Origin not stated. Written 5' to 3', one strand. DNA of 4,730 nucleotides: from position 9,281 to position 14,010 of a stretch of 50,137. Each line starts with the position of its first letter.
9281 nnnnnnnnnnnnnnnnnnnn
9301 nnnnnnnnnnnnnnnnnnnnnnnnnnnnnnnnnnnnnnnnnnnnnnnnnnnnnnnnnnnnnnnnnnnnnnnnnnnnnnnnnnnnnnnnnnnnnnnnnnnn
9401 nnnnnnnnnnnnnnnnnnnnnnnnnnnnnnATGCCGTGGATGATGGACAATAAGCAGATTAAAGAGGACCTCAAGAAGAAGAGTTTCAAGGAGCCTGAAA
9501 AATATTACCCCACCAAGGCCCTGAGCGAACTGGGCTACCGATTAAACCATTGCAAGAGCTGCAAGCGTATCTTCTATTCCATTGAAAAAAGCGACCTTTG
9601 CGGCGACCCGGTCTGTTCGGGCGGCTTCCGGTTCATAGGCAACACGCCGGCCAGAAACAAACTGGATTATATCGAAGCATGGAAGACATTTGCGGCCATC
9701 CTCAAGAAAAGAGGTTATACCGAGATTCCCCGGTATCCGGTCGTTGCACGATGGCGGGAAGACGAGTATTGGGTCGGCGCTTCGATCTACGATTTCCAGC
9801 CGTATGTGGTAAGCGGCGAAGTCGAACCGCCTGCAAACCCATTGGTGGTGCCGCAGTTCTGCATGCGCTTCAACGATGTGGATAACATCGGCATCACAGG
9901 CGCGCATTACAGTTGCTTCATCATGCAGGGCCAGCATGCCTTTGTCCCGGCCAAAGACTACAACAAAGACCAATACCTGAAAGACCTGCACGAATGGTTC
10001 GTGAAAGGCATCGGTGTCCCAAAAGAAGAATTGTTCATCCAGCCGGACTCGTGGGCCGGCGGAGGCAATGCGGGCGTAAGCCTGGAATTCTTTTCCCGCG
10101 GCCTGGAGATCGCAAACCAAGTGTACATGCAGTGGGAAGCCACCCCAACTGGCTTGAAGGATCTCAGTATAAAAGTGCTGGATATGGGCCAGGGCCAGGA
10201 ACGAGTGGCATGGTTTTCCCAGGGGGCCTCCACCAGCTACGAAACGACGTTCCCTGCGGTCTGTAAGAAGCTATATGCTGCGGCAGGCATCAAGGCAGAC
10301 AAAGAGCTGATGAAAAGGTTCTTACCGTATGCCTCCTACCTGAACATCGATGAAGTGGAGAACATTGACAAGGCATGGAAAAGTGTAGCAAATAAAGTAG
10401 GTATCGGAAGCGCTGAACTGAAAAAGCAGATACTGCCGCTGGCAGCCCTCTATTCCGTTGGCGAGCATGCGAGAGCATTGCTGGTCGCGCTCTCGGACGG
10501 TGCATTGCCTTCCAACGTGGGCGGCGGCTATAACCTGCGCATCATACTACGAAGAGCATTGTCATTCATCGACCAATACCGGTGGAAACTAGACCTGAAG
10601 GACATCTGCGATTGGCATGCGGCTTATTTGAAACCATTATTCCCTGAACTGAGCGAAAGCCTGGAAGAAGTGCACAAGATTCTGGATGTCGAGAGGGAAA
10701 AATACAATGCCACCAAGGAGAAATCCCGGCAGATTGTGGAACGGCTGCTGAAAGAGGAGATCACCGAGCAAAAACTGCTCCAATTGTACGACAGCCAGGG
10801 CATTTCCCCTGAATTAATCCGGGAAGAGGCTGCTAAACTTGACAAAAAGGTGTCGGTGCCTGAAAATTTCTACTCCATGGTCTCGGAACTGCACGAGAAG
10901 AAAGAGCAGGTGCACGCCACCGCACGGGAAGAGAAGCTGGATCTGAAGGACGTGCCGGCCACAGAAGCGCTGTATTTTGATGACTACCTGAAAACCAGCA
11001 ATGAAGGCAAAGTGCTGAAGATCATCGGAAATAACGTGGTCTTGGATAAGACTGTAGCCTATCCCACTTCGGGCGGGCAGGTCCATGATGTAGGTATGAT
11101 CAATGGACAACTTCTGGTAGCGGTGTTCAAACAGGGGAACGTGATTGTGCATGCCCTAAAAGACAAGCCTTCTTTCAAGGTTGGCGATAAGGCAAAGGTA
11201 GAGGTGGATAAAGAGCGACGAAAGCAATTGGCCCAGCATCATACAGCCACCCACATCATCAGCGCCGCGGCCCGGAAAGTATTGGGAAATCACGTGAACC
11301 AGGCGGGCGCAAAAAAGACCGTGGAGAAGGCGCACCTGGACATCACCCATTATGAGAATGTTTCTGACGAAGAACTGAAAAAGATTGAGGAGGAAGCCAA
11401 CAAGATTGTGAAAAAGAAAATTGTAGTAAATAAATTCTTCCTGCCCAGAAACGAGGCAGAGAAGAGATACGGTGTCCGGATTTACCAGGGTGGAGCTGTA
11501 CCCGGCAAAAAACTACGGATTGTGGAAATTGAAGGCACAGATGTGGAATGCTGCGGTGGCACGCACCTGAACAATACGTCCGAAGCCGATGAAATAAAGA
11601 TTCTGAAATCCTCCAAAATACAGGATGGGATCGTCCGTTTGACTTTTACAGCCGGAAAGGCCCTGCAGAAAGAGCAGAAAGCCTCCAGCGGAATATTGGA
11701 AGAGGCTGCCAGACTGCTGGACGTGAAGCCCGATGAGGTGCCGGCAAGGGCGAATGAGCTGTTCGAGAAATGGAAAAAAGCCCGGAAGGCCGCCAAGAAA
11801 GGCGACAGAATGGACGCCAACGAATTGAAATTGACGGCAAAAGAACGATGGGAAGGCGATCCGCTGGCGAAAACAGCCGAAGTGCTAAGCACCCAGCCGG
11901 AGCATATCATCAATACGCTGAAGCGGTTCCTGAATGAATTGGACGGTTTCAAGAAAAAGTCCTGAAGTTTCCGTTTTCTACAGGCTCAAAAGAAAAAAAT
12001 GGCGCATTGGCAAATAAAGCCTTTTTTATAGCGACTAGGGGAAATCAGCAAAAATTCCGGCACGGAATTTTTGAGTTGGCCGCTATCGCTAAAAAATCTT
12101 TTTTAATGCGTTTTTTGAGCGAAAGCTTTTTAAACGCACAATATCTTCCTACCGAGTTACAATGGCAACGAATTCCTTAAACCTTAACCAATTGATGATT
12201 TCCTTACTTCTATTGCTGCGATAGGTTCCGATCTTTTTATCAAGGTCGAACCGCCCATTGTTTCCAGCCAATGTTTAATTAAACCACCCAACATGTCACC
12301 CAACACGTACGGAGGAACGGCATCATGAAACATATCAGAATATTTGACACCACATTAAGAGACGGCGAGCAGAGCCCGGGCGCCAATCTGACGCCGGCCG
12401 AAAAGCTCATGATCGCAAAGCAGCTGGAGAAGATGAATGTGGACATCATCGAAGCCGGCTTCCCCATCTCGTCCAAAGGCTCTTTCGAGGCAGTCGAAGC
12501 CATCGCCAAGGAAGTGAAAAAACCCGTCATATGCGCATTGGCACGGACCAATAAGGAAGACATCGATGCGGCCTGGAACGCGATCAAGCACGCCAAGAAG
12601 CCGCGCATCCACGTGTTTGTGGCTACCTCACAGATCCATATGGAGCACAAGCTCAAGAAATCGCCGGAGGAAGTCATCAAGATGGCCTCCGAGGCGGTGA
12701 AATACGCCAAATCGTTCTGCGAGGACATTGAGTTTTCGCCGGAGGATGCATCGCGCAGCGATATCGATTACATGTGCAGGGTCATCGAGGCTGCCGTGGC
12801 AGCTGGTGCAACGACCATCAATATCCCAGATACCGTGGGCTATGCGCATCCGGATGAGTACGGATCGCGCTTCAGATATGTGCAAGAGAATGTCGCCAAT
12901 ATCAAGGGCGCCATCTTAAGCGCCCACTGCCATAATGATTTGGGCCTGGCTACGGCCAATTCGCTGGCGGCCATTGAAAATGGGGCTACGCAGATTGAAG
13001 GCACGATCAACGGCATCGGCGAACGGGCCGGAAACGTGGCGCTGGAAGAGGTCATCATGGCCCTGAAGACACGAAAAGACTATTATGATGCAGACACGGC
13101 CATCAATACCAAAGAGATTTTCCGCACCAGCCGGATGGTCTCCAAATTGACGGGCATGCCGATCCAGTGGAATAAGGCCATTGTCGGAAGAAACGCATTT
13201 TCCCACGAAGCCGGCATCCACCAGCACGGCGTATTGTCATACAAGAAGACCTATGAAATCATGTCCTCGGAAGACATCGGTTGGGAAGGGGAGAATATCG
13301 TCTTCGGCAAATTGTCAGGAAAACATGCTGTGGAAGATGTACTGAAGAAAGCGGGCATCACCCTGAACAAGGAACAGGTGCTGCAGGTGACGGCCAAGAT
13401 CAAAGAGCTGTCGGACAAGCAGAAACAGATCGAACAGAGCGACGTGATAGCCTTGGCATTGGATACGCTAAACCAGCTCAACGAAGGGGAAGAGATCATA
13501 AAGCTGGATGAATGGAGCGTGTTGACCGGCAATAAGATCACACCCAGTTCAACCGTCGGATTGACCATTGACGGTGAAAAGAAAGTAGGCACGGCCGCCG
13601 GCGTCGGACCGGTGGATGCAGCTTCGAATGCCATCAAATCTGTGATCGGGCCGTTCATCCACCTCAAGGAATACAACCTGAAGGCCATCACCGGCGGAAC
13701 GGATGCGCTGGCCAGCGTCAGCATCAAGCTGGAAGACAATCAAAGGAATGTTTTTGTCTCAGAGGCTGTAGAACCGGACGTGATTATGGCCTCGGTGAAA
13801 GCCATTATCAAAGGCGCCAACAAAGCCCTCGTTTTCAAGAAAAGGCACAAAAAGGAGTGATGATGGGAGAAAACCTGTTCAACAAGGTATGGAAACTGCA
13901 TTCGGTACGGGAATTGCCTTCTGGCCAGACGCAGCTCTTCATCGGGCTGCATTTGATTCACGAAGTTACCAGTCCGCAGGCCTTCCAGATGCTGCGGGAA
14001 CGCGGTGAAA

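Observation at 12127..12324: Leucine-rich leader peptide with five different consecutive Leu codons upstream of leuABCD: candidate ribosome-mediated attenuator in an archaeon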

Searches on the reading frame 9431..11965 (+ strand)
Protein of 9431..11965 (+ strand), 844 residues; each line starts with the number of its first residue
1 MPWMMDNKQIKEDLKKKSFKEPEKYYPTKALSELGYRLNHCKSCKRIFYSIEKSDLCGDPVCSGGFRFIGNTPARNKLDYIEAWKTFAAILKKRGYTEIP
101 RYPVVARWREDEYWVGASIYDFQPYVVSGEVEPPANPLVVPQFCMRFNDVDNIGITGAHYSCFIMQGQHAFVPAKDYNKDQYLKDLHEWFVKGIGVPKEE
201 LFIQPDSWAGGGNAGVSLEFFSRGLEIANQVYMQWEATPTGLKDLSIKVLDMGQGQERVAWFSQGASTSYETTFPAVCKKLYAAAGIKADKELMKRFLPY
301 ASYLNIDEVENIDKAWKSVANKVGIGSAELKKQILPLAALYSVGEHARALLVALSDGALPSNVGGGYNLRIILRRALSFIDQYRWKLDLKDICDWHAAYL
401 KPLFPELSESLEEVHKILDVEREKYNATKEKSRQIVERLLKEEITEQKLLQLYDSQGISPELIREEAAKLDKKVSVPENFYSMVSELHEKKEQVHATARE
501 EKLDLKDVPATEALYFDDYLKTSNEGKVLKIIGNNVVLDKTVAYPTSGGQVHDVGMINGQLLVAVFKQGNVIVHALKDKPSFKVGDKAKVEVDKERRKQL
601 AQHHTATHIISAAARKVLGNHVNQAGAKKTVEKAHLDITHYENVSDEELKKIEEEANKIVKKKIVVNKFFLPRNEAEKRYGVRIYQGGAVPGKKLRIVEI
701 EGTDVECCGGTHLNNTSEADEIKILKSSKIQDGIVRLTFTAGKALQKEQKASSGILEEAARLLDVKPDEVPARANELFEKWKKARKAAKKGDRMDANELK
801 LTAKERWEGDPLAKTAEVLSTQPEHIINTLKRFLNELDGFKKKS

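Call 6: search_protein_families(library=ncbifam, proteins=[window:9431-11965:+])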
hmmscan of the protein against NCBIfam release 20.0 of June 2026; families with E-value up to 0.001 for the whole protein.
window:9431-11965:+ (844 aa): 4 families
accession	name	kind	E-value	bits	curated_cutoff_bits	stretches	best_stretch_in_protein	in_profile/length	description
TIGR03683.1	A-tRNA_syn_arch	equivalog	1.2e-247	824.5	744.7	1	25-798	3-791/902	alanine--tRNA ligase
TIGR00344.1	alaS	equivalog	6.3e-154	514.3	457.05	1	86-802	5-753/847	alanine--tRNA ligase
NF040865.1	a_tRNA_ed_AlaXM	equivalog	3e-49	167.8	300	1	511-739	1-231/234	alanyl-tRNA editing protein AlaXM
NF002436.0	PRK01584.1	equivalog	2.9e-43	148.2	529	3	597-737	450-588/595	alanine--tRNA ligase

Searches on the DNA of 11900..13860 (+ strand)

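Call 5: search_rna_families(source=window, start=11900, end=12400, threshold=evalue, max_evalue=10, show_alignments=3)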
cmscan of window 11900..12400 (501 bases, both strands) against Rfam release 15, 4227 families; matches with E-value up to 10: 0.
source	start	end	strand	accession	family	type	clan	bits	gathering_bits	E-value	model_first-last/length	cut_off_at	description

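Call 73: search_rna_families(sources=[L007, L008, L167, L168, L169, L170, L171, L172, L173, L176], threshold=gathering)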
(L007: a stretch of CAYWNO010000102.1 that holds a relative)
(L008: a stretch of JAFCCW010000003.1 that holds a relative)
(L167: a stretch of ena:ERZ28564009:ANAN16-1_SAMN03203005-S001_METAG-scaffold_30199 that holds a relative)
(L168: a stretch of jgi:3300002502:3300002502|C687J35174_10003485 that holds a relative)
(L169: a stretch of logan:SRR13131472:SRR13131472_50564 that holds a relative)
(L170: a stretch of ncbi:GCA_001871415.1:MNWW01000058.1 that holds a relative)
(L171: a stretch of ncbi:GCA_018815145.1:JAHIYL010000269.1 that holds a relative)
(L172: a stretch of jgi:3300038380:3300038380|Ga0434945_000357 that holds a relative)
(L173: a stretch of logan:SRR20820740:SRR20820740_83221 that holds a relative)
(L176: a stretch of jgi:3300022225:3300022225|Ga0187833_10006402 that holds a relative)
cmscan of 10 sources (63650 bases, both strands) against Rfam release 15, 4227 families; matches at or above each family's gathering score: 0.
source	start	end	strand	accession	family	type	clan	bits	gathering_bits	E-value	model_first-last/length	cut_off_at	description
